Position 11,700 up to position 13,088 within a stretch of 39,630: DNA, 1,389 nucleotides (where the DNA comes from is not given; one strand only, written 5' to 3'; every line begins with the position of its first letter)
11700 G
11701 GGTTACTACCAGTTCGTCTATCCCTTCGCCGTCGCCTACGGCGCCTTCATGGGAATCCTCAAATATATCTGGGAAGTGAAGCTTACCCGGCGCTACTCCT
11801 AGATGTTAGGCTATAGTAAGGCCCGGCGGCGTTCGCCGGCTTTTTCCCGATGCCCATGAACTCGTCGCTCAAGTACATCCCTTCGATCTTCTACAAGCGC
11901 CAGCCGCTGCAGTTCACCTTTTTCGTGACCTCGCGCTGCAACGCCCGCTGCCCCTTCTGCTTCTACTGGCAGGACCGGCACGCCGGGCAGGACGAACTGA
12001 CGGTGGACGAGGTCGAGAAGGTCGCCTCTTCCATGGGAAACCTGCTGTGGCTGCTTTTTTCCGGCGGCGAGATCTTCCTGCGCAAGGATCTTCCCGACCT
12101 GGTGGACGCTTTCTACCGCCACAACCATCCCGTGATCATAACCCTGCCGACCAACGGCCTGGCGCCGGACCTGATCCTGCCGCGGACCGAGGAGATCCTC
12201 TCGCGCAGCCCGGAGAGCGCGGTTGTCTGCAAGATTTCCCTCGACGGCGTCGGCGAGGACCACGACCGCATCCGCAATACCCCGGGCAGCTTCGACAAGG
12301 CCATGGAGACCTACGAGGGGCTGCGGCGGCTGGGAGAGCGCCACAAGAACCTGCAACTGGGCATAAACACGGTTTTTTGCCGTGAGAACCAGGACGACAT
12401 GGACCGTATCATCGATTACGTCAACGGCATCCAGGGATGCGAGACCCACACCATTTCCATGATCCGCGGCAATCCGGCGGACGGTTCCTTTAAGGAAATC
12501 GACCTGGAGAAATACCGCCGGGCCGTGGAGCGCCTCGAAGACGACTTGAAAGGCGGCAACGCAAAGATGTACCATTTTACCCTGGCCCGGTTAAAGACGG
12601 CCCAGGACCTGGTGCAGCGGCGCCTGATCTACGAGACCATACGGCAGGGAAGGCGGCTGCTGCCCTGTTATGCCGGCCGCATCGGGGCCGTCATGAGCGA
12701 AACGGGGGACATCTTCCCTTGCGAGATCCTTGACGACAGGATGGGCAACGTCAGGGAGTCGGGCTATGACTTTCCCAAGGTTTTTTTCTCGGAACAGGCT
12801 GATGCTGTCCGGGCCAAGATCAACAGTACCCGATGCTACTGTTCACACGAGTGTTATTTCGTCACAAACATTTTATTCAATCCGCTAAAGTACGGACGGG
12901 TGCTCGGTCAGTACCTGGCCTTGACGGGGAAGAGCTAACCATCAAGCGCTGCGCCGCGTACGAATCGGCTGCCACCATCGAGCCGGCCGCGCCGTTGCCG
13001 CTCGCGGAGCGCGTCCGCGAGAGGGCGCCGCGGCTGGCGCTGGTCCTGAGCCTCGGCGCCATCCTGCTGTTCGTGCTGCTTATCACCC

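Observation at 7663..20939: Candidate undescribed system: corrinoid methyl-shuttle module fused to a five-member radical SAM set and a GT2/GT-C membrane glycosylation pair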

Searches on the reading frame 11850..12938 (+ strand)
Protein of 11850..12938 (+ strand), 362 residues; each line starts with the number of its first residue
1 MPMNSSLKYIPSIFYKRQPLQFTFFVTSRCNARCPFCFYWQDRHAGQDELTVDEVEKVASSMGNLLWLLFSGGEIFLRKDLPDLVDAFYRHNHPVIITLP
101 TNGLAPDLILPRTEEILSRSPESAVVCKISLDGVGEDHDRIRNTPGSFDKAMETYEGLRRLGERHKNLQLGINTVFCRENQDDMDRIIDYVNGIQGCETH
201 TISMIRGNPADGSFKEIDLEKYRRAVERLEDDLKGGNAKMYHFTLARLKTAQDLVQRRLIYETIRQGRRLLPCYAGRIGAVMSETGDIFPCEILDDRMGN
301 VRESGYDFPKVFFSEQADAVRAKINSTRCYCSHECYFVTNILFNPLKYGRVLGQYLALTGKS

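Call 3: search_protein_families(library=pfam, proteins=[window:11850-12938:+], max_evalue=0.01)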
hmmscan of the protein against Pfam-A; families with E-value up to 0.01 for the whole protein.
window:11850-12938:+ (362 aa): 1 family
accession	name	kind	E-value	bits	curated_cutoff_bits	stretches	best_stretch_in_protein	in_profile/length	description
PF04055.27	Radical_SAM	-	7.2e-16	59.2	29.5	1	26-190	3-165/166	Radical SAM superfamily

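Call 5: search_protein_families(library=ncbifam, proteins=[window:11850-12938:+], max_evalue=0.001)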
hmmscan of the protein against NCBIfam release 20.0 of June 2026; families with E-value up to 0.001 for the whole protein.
window:11850-12938:+ (362 aa): 50 families (the best 25 are shown)
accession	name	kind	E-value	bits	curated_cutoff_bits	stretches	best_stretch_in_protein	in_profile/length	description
TIGR04053.2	TIGR04053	equivalog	2.6e-21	76.3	395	1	16-194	4-176/366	TIGR04053 family radical SAM/SPASM domain-containing protein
TIGR04545.1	rSAM_ahbD_hemeb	equivalog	2.3e-20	73.3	500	1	25-307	5-283/339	heme b synthase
TIGR04055.1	rSAM_NirJ2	equivalog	1.2e-18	67.8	500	1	26-307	6-270/326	putative heme d1 biosynthesis radical SAM protein NirJ2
TIGR04054.1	rSAM_NirJ1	equivalog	1.5e-18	66.6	650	1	23-202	39-211/387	putative heme d1 biosynthesis radical SAM protein NirJ1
TIGR04347.1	pseudo_SAM_Halo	equivalog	1.5e-17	64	525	1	22-231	40-240/390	TIGR04347 family pseudo-SAM/SPASM protein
TIGR04546.1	rSAM_ahbC_deAc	equivalog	1.9e-16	59.8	650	1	23-192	42-201/390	12,18-didecarboxysiroheme deacetylase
TIGR03961.1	rSAM_PTO1314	hypoth_equivalog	2.2e-16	60.1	306.05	1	10-192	13-179/332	PTO1314 family radical SAM protein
NF045574.1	sacti_mat_StsB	exception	2.7e-15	56.2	625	1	16-195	91-260/466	StsB family radical SAM/SPASM domain sactipeptide maturase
TIGR04051.1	rSAM_NirJ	equivalog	1.2e-14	54.1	515.45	1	26-192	8-164/354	heme d1 biosynthesis radical SAM protein NirJ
TIGR03962.1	mycofact_rSAM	equivalog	1.5e-14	53.9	265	1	19-313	11-283/339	mycofactocin radical SAM maturase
TIGR03913.1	rad_SAM_trio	equivalog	5.3e-14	51.4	591.75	1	15-194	13-182/477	GDL motif peptide-associated radical SAM/SPASM maturase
NF050035.1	rSAM_WgK_link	exception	1.5e-13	50.5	650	1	15-198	4-177/367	radical SAM/SPASM peptide maturase WgkB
TIGR04340.1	rSAM_ACGX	hypoth_equivalog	5.1e-13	49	400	1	21-330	4-308/341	radical SAM/SPASM domain protein, ACGX system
TIGR03977.1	rSAM_pair_HxsC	equivalog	6.1e-13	48.3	267.9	1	13-191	18-190/292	His-Xaa-Ser system radical SAM maturase HxsC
TIGR02668.1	moaA_archaeal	equivalog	3e-12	46.2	325.25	1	15-237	5-214/303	GTP 3',8-cyclase MoaA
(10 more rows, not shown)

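Call 36: search_solved_structures(query=window:11850-12938:+, max_evalue=0.01)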
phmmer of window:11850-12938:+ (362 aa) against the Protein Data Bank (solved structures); distinct sequences matched with E-value up to 0.01: 8.
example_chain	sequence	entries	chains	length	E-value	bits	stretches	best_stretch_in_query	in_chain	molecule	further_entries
5wgg_A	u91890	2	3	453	1.3e-06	30.6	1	9-333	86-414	Radical SAM domain protein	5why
6efn_A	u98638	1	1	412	3.4e-06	29.2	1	18-190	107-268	Sporulation killing factor maturation protein SkfB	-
7vob_C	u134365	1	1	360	4.4e-05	25.6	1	26-163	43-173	Cytosylglucuronate decarboxylase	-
7voc_C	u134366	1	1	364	4.5e-05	25.6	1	26-163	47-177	Cytosylglucuronate decarboxylase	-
9dfn_A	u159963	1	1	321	9e-05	24.6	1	18-192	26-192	Radical SAM core domain-containing protein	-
7tol_A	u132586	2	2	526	0.00034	22.7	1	23-105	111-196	glycerol dibiphytanyl glycerol tetraether - macrocyclic archaeol synthase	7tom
9dfu_A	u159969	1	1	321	0.0008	21.4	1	18-192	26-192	Radical SAM core domain-containing protein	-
8wm2_A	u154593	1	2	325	0.0086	18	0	17-103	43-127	Fe-S radical SAM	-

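Call 53: find_related_loci(query=A2, collection=metagenome_contigs, flank=10000)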
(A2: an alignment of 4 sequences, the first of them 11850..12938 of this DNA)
Query A2 (362 aa) in metagenome_contigs; peptide patterns used: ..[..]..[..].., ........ (x = any residue, [..] = any of these).
600 stretches matched a pattern (row limit reached: there are more); 241 encode a relative of the query (tblastn E <= 1e-3); the best 80 are kept; 80 distinct loci.
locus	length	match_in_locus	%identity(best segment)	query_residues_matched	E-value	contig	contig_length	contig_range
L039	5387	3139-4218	83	3-362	0e+0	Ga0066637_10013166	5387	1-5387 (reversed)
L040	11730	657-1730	74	5-362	0e+0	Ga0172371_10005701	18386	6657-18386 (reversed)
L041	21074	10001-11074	51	3-358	3e-131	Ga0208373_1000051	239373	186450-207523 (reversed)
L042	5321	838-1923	53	3-361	3e-129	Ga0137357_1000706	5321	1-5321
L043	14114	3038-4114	53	3-358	1e-128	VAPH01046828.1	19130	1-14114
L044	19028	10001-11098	51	3-358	2e-131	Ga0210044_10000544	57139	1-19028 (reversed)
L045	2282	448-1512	53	5-358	2e-135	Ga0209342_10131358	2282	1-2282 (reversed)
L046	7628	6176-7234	54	5-356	7e-126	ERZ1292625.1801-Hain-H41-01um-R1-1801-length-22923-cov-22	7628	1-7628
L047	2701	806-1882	53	3-358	7e-132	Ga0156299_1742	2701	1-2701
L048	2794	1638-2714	52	3-358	3e-131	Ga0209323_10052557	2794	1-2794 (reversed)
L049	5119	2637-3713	53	3-358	5e-126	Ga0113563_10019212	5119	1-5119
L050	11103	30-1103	51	3-358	4e-124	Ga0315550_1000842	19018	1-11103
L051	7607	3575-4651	51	3-358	8e-123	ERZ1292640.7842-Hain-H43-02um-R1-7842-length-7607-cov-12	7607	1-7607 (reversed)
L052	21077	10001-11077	52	5-358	6e-123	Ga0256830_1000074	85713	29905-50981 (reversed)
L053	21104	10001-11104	49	3-357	5e-123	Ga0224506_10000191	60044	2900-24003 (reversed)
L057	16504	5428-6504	50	5-358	6e-120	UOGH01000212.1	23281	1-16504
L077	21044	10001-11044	32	16-355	5e-55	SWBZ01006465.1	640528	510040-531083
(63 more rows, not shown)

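Call 58: search_protein_families(library=pfam, proteins=[L052:11172-12890:-, L051:383-1426:-, L057:8328-8825:-, L057:3449-4090:-, L053:14929-16386:-, L043:10399-10701:-, L043:11021-11389:-, L053:12585-14060:-, L053:16383-18311:-], max_evalue=0.01)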
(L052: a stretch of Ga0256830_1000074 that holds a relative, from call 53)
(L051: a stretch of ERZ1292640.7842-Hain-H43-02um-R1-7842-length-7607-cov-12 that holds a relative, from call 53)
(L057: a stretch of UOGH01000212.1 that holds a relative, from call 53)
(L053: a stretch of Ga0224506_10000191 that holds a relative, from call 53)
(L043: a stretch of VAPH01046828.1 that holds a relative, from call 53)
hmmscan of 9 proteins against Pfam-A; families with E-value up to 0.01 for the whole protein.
L052:11172-12890:- (572 aa): 1 family
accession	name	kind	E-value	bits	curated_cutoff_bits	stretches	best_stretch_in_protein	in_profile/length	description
PF13231.12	PMT_2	-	2.9e-07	31.3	26.1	1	135-289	4-158/160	Dolichyl-phosphate-mannose-protein mannosyltransferase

L051:383-1426:- (347 aa): 2 families
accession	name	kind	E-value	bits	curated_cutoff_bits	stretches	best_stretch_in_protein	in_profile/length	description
PF00581.25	Rhodanese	-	2.7e-29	102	22.2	2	182-308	3-100/102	Rhodanese-like domain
PF09142.17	TruB_C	-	0.0087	16.2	28.7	0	248-290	15-56/56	tRNA Pseudouridine synthase II, C terminal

L057:8328-8825:- (165 aa): 1 family
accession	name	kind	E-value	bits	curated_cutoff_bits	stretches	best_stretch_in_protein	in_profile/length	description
PF00581.25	Rhodanese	-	1.1e-16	61.6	22.2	1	49-140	2-100/102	Rhodanese-like domain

L057:3449-4090:- (213 aa): 1 family
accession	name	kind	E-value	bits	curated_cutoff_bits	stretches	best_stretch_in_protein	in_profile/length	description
PF00581.25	Rhodanese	-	3.9e-11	43.7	22.2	1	60-171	1-98/102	Rhodanese-like domain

L053:14929-16386:- (485 aa): 1 family
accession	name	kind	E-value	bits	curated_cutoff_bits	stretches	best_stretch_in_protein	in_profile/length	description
PF04143.19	Sulf_transp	-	6.6e-40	138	27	1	56-456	2-310/310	Sulphur transport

L043:10399-10701:- (100 aa): 1 family
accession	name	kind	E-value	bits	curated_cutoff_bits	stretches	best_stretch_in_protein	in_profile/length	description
PF02635.20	DsrE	-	0.0015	19.1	22.7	0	1-98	1-114/116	DsrE/DsrF-like family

L043:11021-11389:- (122 aa): 0 families

L053:12585-14060:- (491 aa): 9 families
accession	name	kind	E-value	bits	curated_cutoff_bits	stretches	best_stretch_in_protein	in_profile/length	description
PF01593.30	Amino_oxidase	-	2.4e-24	86.9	19.8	1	20-456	1-443/443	Flavin containing amine oxidoreductase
PF13450.12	NAD_binding_8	-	3e-15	56.7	21.9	1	15-80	1-68/68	NAD(P)-binding Rossmann-like domain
PF01266.30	DAO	-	3.7e-05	23.8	27.9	1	12-46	1-35/353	FAD dependent oxidoreductase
PF01946.23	Thi4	-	0.00012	21.9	26.2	1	9-47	16-55/235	Thi4 family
PF07992.20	Pyr_redox_2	-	0.00067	19.6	26.1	1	11-42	1-32/291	Pyridine nucleotide-disulphide oxidoreductase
PF03486.20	HI0933_like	-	0.00078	19.4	50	1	12-46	2-36/244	HI0933-like protein Rossmann domain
PF00890.30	FAD_binding_2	-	0.0013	18.5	20.4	1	12-47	1-36/414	FAD binding domain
PF00070.33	Pyr_redox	-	0.0014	19.6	22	1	13-45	2-34/82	Pyridine nucleotide-disulphide oxidoreductase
PF01494.25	FAD_binding_3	-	0.0027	17.4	22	1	12-44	3-35/349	FAD binding domain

L053:16383-18311:- (642 aa): 2 families
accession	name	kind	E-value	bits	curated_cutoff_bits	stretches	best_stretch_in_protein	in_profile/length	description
PF13231.12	PMT_2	-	3e-13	50.7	26.1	1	204-361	4-160/160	Dolichyl-phosphate-mannose-protein mannosyltransferase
PF02366.24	PMT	-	0.0011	19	22.7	1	221-347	82-211/245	Dolichyl-phosphate-mannose-protein mannosyltransferase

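Call 74: search_protein_families(library=pfam, proteins=[L041:5847-7379:+], max_evalue=0.01)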
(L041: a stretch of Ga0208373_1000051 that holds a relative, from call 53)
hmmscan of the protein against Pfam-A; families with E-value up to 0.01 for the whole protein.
L041:5847-7379:+ (510 aa): 5 families
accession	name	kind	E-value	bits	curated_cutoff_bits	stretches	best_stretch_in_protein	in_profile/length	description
PF01075.23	Glyco_transf_9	-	1.9e-46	158.8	22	1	75-321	3-244/247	Glycosyltransferase family 9 (heptosyltransferase)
PF13242.12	Hydrolase_like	-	3.2e-16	59.4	22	1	436-502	2-75/75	HAD-hyrolase-like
PF00702.32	Hydrolase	-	1.4e-10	42.3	26.4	1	376-475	105-191/191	haloacid dehalogenase-like hydrolase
PF13419.12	HAD_2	-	6.8e-09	36.5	23.8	1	393-481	92-178/178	Haloacid dehalogenase-like hydrolase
PF08645.17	PNK3P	-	5.2e-06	26.7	22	1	347-463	2-125/161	Polynucleotide kinase 3 phosphatase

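Call 83: search_protein_representatives(protein=window:11850-12938:+)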
Query: 362 residues. Proteins with E-value up to 0.001 (for the whole library): 15727; up to 1e-10: 4246; up to 1e-30: 1171. The best 150 are listed.
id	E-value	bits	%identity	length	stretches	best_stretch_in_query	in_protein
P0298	4.7e-103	361.1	50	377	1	3-355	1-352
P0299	1.1e-95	336.9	44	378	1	4-347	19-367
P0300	1.5e-90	319.9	47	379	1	5-358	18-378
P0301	2.4e-90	319.3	43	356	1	3-354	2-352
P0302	4.2e-90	318.5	53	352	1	3-273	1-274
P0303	5.7e-84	298.3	40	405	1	18-356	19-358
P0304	1.7e-83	296.7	41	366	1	12-348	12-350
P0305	9.4e-83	294.3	46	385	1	6-357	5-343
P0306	4.1e-82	292.2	41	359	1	7-349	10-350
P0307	1.7e-80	286.9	38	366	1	7-355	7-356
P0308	5.2e-80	285.3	36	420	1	7-356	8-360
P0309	7.4e-79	281.5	39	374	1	13-347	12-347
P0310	1.2e-78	280.8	43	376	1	6-359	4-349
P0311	4.6e-78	278.9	39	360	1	8-352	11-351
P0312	1.3e-77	277.4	38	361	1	7-352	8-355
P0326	3.0e-73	263.0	38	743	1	18-355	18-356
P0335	7.4e-72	258.5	40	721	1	18-345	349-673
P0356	1.1e-67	244.7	36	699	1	4-354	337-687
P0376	1.3e-65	237.9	35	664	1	19-351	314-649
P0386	8.4e-65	235.3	38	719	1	18-348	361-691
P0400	2.3e-63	230.5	33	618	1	4-352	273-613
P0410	6.2e-63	229.1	37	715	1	18-357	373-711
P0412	6.4e-63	229.1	33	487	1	13-358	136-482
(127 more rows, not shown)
